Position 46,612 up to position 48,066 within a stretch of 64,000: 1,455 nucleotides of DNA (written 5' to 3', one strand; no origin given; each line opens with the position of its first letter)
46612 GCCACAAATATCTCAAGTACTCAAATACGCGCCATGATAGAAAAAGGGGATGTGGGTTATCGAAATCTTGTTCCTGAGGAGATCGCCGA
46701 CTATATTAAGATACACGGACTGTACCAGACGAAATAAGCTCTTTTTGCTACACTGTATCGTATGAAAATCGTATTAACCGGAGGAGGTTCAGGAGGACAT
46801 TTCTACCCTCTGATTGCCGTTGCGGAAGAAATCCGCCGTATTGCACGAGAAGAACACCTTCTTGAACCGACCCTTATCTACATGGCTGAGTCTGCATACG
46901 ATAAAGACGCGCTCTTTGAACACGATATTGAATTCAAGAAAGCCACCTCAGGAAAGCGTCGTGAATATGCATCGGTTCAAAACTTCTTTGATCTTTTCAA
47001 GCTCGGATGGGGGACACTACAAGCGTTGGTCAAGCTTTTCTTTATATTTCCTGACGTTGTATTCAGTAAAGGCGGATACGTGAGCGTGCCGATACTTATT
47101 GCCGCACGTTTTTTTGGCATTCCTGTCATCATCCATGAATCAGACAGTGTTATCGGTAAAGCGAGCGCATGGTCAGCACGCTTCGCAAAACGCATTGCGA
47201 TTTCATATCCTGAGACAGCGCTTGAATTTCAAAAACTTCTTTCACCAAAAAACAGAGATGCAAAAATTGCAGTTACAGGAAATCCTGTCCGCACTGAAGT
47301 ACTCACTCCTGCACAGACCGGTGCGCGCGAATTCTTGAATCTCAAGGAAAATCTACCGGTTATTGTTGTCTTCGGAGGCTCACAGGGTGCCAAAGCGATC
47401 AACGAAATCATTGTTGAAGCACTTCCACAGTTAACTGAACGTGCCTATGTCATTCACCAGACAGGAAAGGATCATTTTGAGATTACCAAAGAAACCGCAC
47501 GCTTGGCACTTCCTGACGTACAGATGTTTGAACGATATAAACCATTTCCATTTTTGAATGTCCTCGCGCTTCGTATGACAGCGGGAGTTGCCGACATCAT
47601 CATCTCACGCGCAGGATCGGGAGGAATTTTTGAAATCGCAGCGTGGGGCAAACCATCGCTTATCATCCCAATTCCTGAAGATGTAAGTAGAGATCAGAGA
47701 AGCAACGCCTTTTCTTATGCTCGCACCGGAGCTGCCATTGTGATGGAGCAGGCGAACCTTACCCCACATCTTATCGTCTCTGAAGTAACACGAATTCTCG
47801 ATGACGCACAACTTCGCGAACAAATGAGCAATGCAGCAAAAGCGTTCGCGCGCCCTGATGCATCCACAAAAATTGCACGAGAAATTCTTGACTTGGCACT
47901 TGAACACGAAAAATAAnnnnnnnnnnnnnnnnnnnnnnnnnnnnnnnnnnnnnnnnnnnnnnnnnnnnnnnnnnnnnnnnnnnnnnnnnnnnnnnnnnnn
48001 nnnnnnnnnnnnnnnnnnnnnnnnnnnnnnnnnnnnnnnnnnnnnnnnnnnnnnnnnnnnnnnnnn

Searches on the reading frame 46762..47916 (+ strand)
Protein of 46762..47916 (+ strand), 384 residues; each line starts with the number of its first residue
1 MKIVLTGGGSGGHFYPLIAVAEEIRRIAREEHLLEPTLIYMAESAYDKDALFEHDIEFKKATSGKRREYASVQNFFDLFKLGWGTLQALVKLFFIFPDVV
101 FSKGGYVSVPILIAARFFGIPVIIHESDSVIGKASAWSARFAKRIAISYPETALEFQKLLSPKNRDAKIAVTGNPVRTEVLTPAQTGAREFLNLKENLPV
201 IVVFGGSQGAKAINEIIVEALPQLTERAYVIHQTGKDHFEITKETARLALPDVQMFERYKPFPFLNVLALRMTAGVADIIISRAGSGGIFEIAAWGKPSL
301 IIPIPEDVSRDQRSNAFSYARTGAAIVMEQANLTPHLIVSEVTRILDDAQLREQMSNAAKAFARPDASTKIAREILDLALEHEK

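Call 10: find_encoding_contigs(protein=window:46762-47916:+, flank=3000, max_places=10)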
Protein window:46762-47916:+ (384 aa): no gene with exactly this product is on record in the collection.
